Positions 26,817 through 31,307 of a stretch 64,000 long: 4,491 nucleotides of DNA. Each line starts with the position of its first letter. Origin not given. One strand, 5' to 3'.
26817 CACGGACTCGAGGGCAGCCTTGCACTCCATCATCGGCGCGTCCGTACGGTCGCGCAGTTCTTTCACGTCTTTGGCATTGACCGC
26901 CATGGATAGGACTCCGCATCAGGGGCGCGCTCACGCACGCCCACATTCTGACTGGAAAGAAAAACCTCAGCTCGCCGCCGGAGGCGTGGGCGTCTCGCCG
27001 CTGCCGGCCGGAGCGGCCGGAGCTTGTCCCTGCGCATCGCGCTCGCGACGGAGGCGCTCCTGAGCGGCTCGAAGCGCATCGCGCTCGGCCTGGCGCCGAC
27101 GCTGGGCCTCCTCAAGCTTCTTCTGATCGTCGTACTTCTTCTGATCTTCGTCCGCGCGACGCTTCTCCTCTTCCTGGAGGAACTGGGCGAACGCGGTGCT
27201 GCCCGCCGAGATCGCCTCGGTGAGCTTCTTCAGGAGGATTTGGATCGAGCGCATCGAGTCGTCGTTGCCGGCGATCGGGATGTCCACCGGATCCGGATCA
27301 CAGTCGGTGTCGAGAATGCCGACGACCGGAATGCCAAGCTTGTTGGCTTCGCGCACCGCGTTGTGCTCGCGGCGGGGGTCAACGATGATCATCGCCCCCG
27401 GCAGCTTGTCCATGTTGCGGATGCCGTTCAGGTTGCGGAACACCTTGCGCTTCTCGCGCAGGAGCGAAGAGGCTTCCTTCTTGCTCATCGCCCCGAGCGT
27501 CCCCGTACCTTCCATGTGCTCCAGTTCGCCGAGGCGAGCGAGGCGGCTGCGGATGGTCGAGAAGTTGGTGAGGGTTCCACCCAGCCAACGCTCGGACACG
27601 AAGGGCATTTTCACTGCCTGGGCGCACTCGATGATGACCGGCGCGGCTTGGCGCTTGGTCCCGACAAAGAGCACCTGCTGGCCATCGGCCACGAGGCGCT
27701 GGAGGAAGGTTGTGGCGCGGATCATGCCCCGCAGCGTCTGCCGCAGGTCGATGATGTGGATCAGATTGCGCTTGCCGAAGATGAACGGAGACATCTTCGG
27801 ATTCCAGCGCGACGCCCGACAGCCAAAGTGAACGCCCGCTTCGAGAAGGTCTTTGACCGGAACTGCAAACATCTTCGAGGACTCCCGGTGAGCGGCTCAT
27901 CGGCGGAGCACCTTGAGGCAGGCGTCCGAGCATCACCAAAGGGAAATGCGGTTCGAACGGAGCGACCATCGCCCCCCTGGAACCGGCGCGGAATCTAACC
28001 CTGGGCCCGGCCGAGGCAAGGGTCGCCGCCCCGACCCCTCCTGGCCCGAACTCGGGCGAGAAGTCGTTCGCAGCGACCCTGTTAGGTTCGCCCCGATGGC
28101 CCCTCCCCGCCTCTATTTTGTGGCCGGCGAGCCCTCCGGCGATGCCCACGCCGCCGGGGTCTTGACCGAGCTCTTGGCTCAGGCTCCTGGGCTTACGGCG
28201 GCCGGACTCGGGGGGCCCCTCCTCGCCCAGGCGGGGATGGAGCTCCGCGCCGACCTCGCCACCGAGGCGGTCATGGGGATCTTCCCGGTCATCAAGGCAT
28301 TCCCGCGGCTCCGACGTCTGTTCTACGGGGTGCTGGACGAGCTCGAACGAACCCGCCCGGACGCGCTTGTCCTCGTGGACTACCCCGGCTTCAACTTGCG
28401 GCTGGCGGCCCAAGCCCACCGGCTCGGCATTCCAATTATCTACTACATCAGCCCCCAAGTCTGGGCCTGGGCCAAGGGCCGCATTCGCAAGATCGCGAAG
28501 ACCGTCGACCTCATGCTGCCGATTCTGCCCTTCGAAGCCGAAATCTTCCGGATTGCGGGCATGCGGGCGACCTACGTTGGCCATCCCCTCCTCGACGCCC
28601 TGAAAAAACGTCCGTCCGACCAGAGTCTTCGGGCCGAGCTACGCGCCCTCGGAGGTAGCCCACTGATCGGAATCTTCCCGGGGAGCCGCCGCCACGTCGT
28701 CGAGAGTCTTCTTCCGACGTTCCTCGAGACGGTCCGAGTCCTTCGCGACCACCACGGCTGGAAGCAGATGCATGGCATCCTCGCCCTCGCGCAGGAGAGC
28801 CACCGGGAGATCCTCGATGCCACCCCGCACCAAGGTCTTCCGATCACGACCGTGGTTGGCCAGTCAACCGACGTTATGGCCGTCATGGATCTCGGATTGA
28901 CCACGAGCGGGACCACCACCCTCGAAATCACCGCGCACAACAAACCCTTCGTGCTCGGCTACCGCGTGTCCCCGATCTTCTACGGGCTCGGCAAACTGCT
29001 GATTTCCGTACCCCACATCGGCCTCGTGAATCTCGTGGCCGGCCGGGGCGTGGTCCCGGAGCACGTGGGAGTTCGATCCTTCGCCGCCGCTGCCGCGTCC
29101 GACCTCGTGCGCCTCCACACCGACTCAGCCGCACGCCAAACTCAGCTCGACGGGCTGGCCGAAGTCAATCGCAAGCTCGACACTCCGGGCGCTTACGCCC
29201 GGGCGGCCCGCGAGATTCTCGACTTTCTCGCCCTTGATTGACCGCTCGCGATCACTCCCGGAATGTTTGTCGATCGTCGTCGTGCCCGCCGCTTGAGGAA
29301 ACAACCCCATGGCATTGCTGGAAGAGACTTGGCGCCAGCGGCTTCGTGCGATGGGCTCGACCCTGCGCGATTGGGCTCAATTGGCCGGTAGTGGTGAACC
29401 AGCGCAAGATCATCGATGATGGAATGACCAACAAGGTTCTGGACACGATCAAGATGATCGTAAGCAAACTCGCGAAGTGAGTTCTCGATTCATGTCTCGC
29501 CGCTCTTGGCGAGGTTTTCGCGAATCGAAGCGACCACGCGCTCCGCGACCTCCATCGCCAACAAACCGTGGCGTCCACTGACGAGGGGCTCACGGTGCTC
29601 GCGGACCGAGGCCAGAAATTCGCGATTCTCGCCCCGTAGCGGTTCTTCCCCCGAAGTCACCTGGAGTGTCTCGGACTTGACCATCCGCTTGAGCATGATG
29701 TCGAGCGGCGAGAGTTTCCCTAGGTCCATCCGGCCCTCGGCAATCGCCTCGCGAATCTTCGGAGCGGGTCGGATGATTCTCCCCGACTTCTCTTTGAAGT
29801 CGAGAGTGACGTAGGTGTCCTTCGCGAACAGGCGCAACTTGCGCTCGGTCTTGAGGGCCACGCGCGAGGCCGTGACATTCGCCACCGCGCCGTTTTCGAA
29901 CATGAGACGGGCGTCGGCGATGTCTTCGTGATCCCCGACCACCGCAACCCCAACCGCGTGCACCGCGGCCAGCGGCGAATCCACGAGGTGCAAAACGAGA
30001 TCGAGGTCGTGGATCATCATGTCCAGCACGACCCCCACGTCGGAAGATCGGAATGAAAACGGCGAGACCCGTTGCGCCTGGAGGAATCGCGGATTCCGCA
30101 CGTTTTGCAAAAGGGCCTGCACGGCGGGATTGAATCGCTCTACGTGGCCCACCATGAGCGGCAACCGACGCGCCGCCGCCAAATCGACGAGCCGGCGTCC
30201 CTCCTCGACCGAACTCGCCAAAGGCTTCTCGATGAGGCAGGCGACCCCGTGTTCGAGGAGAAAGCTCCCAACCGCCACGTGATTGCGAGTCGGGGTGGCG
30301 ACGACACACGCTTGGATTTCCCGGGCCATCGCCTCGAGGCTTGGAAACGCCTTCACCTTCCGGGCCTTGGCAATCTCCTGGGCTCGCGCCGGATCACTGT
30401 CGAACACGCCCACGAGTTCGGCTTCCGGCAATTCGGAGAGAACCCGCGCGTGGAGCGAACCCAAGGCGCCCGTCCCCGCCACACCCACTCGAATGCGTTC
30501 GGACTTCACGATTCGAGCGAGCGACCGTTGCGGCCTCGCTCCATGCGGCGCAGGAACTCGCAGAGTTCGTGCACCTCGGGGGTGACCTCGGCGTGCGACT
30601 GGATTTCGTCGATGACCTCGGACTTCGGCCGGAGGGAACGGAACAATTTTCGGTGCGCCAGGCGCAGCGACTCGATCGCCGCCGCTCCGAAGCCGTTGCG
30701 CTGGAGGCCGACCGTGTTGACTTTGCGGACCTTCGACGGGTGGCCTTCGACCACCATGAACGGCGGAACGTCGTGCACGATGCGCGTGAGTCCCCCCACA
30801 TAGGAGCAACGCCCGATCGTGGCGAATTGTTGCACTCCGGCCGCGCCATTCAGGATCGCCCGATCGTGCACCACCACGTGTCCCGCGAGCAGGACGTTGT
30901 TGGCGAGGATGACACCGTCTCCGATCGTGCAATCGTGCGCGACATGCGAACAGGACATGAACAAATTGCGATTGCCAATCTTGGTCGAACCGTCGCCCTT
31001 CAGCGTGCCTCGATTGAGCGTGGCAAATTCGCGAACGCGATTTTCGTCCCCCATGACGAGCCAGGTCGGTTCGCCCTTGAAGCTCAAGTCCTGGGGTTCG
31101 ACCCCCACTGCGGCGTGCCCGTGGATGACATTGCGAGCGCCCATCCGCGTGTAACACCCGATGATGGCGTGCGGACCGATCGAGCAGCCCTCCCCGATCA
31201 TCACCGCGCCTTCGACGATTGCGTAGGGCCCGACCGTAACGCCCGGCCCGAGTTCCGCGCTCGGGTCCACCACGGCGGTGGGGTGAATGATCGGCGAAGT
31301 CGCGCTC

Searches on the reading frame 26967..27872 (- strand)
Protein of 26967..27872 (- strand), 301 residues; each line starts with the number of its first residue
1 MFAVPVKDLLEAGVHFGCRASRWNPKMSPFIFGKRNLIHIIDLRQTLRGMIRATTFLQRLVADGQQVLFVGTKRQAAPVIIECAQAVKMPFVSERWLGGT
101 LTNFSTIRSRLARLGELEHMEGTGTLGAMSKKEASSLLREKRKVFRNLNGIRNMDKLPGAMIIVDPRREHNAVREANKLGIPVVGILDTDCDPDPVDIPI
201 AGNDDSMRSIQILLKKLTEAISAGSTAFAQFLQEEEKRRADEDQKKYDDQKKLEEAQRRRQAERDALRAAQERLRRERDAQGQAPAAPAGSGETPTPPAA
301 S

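Call 38: search_protein_families(library=pfam, proteins=[window:26967-27872:-])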
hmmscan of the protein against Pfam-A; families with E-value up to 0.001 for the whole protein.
window:26967-27872:- (301 aa): 1 family
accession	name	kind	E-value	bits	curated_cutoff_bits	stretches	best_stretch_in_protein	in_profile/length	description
PF00318.25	Ribosomal_S2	-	2.3e-86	288.9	26.1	1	9-224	1-216/216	Ribosomal protein S2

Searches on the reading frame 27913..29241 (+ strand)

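Call 38: search_protein_families(library=pfam, proteins=[window:27913-29241:+])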
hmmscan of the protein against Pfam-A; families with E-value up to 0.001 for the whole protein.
window:27913-29241:+ (442 aa): 1 family
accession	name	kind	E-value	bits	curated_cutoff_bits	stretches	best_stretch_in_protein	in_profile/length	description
PF02684.21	LpxB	-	7.8e-80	269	22.6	1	68-419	2-356/374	Lipid-A-disaccharide synthetase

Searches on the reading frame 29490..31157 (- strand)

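Call 38: search_protein_families(library=pfam, proteins=[window:29490-31157:-])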
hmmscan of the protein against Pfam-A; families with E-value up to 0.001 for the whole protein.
window:29490-31157:- (555 aa): 3 families
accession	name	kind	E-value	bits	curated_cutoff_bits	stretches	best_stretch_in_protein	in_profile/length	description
PF01408.29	GFO_IDH_MocA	-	3.8e-27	95.8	24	1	222-338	1-120/120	Oxidoreductase family, NAD-binding Rossmann fold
PF22725.1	GFO_IDH_MocA_C3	-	1.3e-11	45.1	27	1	371-443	40-116/124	GFO/IDH/MocA C-terminal domain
PF02894.22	GFO_IDH_MocA_C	-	7.5e-08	32.9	22.9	1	373-548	39-213/218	Oxidoreductase family, C-terminal alpha/beta domain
